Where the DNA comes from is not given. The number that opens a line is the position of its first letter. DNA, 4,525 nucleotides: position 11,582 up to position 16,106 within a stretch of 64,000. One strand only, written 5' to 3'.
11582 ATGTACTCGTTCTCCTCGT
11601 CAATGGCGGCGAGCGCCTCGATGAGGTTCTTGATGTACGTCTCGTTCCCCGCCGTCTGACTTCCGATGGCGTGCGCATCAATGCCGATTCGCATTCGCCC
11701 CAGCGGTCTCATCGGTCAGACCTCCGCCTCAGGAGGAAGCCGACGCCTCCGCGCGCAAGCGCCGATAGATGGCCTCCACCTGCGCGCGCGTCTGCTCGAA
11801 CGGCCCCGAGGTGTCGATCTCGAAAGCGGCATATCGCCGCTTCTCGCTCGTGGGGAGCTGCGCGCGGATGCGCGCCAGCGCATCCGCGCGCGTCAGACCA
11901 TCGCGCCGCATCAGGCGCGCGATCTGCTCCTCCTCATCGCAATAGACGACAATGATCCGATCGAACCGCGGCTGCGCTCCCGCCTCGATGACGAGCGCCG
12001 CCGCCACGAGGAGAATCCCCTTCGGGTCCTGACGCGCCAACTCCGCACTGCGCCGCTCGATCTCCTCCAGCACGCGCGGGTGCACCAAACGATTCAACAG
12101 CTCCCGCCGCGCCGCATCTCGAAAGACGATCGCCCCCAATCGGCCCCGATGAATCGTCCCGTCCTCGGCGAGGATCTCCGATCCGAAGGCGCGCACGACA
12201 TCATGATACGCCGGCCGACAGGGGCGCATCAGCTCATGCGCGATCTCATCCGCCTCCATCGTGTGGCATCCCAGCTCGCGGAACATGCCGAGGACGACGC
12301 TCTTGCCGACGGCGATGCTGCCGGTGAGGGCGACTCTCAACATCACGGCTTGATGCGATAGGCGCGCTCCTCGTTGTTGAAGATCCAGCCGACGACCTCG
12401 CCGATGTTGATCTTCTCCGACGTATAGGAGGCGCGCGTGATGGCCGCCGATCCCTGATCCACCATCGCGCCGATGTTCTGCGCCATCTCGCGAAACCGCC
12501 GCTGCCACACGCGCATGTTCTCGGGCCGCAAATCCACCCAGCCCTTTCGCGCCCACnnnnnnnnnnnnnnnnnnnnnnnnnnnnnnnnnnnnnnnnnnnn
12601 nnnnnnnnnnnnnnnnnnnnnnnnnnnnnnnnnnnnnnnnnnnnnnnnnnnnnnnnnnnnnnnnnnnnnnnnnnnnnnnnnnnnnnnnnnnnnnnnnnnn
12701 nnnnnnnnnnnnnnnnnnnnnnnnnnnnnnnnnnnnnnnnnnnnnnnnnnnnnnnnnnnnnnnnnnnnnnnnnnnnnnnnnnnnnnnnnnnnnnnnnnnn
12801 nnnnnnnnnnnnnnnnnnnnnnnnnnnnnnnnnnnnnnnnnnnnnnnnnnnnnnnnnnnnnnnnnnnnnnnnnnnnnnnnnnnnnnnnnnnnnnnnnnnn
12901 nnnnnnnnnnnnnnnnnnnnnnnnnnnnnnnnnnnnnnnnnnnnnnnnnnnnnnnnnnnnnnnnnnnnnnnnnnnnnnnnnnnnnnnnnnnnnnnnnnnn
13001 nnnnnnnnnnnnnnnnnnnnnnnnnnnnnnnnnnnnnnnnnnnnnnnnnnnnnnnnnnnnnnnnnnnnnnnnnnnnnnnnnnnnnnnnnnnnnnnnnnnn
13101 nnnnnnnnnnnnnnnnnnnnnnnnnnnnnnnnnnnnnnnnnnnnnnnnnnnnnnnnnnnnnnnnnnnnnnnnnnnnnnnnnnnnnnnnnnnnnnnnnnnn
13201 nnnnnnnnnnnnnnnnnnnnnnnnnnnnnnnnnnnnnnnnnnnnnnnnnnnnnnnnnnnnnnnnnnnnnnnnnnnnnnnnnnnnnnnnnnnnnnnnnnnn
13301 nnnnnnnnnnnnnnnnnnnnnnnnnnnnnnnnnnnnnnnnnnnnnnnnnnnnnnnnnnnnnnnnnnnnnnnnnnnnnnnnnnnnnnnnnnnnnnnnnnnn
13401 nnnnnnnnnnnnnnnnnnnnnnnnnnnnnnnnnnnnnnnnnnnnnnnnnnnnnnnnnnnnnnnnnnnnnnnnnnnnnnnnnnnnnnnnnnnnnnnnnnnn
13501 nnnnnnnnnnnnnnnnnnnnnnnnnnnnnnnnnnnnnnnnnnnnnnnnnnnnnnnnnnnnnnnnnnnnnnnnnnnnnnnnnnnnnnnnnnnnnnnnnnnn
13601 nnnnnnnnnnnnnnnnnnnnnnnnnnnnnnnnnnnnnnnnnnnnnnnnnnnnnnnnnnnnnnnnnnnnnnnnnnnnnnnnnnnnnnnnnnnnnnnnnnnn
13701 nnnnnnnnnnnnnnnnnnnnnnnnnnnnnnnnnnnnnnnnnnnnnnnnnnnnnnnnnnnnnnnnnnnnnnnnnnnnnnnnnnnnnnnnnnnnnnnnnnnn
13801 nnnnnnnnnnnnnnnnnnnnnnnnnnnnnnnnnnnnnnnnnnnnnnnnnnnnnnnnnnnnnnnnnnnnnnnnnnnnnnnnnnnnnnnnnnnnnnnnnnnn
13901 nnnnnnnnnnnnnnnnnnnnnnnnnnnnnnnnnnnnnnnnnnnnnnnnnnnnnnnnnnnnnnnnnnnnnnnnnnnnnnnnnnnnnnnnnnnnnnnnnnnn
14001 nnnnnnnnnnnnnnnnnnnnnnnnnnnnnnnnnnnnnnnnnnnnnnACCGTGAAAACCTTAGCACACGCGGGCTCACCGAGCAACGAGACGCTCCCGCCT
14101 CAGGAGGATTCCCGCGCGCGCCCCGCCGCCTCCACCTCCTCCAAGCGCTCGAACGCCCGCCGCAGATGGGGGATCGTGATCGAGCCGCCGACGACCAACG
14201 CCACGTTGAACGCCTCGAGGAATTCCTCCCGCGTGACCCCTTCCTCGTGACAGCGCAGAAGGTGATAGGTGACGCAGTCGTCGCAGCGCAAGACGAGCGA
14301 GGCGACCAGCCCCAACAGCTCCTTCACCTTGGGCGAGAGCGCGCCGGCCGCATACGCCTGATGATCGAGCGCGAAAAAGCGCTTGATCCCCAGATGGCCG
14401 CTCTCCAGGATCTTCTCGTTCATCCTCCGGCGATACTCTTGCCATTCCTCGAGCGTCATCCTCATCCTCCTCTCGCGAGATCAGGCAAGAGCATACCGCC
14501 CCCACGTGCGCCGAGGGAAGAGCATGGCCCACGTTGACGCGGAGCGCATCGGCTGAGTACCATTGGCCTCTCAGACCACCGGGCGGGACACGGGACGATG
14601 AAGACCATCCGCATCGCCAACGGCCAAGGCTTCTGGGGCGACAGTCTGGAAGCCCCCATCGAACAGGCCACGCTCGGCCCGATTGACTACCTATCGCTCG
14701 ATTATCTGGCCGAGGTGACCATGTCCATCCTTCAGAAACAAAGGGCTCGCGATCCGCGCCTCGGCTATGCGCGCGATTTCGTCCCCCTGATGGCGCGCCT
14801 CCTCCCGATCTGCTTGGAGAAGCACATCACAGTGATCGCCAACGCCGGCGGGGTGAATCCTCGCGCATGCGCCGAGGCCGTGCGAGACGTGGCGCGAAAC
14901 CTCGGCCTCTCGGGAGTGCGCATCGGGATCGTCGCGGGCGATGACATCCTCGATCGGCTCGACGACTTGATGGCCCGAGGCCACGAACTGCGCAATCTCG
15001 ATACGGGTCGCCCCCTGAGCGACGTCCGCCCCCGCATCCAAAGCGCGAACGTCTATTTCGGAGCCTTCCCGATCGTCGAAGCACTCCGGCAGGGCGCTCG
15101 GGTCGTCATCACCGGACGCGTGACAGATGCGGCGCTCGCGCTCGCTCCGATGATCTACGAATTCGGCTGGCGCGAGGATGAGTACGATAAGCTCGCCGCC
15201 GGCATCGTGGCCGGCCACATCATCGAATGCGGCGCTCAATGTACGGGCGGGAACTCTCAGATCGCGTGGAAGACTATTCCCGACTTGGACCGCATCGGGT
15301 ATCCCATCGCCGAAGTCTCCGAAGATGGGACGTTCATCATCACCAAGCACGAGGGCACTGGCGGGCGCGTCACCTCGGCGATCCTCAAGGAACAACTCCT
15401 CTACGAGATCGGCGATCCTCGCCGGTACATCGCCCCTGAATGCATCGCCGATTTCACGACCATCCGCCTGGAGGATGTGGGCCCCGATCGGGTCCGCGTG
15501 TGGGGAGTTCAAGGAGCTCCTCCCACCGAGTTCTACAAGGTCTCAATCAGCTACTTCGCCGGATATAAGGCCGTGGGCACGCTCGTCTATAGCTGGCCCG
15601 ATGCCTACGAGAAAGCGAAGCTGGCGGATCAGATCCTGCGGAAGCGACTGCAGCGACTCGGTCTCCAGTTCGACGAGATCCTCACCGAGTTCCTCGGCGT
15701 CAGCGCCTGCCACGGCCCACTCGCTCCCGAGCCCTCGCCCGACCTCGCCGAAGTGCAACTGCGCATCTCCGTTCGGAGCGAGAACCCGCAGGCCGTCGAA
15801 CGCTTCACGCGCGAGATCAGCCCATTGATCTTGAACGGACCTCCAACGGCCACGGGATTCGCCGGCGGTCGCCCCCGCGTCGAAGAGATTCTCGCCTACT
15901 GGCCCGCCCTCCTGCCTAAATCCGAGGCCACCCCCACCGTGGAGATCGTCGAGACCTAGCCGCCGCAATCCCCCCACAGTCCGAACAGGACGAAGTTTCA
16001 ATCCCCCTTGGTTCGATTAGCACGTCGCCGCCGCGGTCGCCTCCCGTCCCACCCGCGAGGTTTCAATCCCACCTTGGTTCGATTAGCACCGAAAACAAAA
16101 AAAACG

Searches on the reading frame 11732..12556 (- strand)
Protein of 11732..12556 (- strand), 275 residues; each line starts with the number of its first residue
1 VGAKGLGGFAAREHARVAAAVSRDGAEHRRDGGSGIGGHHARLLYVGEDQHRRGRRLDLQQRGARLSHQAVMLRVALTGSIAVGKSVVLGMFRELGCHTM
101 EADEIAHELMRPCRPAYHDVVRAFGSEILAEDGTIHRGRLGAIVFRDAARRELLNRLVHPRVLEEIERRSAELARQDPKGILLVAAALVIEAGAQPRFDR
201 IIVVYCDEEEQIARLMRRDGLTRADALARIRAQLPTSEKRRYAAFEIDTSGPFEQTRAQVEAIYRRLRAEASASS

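Call 45: search_protein_families(library=pfam, proteins=[window:11732-12556:-], max_evalue=0.001)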
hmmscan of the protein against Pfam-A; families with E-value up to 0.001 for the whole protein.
window:11732-12556:- (275 aa): 1 family
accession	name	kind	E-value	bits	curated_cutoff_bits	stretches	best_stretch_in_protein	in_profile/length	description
PF01121.26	CoaE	-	1.5e-45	155.6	27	1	75-251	3-176/180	Dephospho-CoA kinase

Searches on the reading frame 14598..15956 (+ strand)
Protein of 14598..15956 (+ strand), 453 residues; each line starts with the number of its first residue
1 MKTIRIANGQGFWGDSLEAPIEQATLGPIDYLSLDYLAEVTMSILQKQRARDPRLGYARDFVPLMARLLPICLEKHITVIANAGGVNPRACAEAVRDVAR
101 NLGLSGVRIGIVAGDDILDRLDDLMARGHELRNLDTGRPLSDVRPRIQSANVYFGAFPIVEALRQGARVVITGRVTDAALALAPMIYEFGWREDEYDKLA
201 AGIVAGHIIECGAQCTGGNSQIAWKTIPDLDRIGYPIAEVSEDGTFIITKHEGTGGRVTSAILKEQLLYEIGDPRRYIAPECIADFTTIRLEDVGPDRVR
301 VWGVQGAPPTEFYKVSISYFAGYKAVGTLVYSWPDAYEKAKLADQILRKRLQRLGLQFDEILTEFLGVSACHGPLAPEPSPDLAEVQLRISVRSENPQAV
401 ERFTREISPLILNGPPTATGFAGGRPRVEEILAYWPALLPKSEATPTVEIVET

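Call 45: search_protein_families(library=pfam, proteins=[window:14598-15956:+], max_evalue=0.001)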
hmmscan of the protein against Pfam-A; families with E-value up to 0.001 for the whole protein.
window:14598-15956:+ (453 aa): 1 family
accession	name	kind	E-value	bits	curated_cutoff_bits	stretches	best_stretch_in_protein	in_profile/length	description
PF07287.17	AtuA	-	7.9e-157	522.9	22.8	1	4-449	1-436/437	Acyclic terpene utilisation family protein AtuA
